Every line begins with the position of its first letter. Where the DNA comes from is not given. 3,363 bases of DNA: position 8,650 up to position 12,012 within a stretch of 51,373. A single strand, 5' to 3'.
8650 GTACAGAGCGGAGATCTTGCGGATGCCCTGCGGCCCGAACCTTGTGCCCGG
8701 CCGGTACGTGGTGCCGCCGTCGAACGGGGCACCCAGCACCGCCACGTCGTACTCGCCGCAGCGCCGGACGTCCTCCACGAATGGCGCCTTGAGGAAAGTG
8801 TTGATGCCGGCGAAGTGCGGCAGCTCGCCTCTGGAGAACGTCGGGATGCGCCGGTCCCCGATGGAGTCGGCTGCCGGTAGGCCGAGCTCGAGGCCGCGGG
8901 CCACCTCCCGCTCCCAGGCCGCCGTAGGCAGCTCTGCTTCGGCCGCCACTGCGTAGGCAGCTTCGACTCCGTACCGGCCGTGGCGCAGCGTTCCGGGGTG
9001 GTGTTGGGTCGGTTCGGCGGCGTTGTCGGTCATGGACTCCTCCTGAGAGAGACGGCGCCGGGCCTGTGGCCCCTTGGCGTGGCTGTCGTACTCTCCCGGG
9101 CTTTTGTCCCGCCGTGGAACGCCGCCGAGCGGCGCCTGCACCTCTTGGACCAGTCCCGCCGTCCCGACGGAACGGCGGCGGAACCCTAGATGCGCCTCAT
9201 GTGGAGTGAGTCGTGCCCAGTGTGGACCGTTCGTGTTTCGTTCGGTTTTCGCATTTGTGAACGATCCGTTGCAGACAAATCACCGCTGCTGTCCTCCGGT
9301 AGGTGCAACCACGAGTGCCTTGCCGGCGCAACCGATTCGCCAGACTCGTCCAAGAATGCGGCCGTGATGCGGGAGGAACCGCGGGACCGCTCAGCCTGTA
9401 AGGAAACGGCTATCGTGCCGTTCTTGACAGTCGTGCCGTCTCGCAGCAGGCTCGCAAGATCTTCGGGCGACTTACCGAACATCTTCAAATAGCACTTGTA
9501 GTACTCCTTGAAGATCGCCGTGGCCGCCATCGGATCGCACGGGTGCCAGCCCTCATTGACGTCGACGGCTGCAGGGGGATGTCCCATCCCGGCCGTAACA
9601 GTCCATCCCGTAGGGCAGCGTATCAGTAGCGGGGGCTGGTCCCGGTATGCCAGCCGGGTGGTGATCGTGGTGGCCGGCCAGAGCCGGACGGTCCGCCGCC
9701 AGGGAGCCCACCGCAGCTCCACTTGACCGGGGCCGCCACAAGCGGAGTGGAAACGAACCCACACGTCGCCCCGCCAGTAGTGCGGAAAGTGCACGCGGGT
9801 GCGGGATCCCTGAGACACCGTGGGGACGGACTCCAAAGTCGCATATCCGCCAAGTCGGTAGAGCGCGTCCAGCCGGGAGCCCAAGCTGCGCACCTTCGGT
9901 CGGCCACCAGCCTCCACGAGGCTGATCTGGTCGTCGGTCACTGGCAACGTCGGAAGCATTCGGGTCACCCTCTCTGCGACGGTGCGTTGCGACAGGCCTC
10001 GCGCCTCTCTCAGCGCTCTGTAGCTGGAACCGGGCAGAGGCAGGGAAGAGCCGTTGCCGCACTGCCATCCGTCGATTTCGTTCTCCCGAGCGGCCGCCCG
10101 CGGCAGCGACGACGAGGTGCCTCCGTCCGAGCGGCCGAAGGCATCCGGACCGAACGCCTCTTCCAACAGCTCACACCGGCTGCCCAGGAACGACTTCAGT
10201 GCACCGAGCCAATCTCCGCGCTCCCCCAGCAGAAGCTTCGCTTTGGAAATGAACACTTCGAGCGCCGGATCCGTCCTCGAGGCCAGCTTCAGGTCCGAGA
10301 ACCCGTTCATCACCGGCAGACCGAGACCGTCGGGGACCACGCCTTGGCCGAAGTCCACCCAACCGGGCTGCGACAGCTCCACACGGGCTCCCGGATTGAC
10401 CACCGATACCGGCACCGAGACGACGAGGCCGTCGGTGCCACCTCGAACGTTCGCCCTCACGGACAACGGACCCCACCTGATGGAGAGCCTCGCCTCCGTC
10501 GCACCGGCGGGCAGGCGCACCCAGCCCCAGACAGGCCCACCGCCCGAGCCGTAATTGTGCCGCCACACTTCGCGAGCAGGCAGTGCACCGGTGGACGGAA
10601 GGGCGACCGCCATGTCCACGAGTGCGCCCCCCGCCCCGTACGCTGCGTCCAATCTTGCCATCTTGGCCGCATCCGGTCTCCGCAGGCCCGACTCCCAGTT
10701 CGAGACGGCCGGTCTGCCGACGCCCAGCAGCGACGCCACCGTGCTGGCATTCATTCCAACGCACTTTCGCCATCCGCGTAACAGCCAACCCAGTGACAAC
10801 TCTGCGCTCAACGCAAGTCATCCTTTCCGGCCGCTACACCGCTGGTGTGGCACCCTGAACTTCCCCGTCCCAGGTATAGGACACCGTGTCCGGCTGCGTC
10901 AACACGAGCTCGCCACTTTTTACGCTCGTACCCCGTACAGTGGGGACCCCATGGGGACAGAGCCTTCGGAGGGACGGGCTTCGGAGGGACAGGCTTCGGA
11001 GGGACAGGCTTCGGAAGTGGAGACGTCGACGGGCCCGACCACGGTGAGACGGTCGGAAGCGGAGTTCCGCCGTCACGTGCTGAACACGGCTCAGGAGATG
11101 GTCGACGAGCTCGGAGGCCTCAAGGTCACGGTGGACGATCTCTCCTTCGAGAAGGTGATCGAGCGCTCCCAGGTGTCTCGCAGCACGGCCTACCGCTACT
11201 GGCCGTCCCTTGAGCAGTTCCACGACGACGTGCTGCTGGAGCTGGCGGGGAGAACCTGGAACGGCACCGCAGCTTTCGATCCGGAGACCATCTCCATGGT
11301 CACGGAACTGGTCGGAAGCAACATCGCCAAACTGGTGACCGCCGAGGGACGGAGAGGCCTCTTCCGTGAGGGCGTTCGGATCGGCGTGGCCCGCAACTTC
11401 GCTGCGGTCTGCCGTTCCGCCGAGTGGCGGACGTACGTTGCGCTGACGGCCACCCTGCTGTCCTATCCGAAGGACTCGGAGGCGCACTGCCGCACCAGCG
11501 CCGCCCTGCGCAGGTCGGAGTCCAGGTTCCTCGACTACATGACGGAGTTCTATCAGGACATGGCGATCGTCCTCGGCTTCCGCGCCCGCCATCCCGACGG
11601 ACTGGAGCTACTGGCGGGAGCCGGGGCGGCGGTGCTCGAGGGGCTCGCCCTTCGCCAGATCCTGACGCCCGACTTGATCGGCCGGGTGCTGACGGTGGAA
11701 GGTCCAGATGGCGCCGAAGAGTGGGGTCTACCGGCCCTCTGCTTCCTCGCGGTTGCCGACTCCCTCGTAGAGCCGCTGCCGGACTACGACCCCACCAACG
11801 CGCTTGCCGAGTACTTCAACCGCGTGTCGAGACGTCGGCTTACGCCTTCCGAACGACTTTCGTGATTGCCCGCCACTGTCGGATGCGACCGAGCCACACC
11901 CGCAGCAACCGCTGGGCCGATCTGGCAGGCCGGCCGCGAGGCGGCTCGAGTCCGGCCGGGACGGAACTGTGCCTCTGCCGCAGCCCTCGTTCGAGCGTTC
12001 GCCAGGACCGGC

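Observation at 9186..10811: Novel architecture: tandemly duplicated [XRE-HTH + unknown beta-domain + helical] protein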

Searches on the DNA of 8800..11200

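Call 34: search_rna_families(source=window, start=8800, end=11200, threshold=gathering)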
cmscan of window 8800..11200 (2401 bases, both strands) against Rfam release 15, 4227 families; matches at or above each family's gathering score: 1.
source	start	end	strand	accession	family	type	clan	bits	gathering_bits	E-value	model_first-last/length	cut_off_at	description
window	9091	9200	-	RF00442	Guanidine-I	Cis-reg; riboswitch;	-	82.8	63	1.1e-14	1-107/107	no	Guanidine-I riboswitch aptamer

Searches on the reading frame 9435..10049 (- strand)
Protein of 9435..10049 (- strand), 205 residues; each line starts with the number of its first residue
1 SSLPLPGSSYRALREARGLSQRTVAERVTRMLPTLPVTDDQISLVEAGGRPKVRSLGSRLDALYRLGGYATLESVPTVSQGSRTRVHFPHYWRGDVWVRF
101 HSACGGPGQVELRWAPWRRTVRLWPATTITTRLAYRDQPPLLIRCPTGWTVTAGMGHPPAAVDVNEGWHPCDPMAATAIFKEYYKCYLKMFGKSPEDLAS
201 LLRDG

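Call 53: search_protein_families(library=pfam, proteins=[window:9435-10049:-], max_evalue=10)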
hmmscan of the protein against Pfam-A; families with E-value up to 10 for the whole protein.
seq(205 aa): 5 families
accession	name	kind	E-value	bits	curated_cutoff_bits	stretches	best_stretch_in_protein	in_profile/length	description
PF13560.12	HTH_31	-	5.6e-05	23.8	27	1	11-66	7-56/64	Helix-turn-helix domain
PF01381.28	HTH_3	-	0.03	14.8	23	1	11-28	2-19/55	Helix-turn-helix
PF07731.20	Cu-oxidase_2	-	0.088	13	20.4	1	110-156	82-128/137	Multicopper oxidase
PF13412.12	HTH_24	-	0.16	12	21.9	1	6-31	16-41/48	Winged helix-turn-helix DNA-binding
PF13404.12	HTH_AsnC-type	-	0.19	12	27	1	9-31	19-41/42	AsnC-type helix-turn-helix domain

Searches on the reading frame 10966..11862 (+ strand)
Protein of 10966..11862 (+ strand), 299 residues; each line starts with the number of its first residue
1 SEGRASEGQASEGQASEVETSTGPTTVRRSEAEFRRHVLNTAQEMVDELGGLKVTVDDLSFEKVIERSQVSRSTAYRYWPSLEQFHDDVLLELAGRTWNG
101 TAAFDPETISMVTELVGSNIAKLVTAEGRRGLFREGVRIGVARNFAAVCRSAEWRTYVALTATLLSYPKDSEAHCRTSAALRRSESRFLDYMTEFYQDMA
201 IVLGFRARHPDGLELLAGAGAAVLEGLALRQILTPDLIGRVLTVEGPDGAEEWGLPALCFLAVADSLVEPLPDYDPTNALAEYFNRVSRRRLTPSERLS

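Call 4: search_protein_families(library=pfam, proteins=[window:10966-11862:+], max_evalue=1)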
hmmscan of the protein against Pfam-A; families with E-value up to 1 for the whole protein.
window:10966-11862:+ (299 aa): 2 families
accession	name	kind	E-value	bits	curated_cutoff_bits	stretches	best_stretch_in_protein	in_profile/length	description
PF02796.21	HTH_7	-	0.0038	17.8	23.8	1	63-81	26-44/45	Helix-turn-helix domain of resolvase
PF00440.29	TetR_N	-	0.0077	16.4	24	1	57-83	15-41/47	Bacterial regulatory proteins, tetR family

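Call 5: search_protein_families(library=ncbifam, proteins=[window:10966-11862:+], max_evalue=1)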
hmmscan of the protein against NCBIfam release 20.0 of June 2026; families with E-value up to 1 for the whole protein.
window:10966-11862:+ (299 aa): 2 families
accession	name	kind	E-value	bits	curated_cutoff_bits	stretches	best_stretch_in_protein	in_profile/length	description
NF007015.0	PRK09480.1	equivalog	0.035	13.7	120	1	28-88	5-60/197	nucleoid occlusion factor SlmA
NF008587.1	PRK11552.1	equivalog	0.15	11.7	365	1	30-121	86-173/213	transcriptional regulator CecR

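Call 88: search_solved_structures(query=window:10966-11862:+, max_evalue=1)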
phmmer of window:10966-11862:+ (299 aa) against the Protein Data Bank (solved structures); distinct sequences matched with E-value up to 1: 14.
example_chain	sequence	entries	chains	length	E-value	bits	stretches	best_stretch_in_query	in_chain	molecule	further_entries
4jkz_A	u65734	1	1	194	0.001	21.8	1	55-129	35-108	Transcriptional regulator, TetR family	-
4jl3_A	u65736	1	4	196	0.0014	21.3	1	55-129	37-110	Transcriptional regulator, TetR family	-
2fq4_A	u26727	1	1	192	0.016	17.9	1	32-89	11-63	Transcriptional regulator, TetR family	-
2zb9_A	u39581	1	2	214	0.088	15.5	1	29-82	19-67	Putative transcriptional regulator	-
1u9n_A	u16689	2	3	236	0.43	13.2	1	12-99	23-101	Transcriptional repressor EthR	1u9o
6hnz_A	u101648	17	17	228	0.45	13.1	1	13-99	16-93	HTH-type transcriptional regulator EthR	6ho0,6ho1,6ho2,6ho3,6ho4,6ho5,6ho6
3g1m_A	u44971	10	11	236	0.46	13.1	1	12-99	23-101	TRANSCRIPTIONAL REGULATORY REPRESSOR PROTEIN (TETR-FAMILY) ETHR | HTH-type transcriptional regulator EthR | Transcriptional regulatory repressor protein (TETR-f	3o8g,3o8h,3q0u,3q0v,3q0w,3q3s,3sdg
3qpl_A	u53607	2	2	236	0.53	12.9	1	12-99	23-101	HTH-type transcriptional regulator EthR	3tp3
3g1l_A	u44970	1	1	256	0.56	12.8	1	12-99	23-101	TRANSCRIPTIONAL REGULATORY REPRESSOR PROTEIN (TETR-FAMILY) ETHR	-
3g1o_A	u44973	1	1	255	0.57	12.8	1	12-99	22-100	TRANSCRIPTIONAL REGULATORY REPRESSOR PROTEIN (TETR-FAMILY) ETHR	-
5eyr_A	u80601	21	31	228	0.6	12.7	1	14-99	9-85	HTH-type transcriptional regulator EthR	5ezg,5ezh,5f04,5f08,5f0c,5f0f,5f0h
1t56_A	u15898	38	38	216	0.63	12.7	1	15-99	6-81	EthR repressor | HTH-type transcriptional regulator EthR | TetR-family transcriptional regulatory repressor protein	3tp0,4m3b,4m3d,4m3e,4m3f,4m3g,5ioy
3iln_A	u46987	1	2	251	0.77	12.4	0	56-109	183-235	Laminarinase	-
3cdl_A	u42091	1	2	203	0.91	12.1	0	59-100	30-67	Transcriptional regulator AefR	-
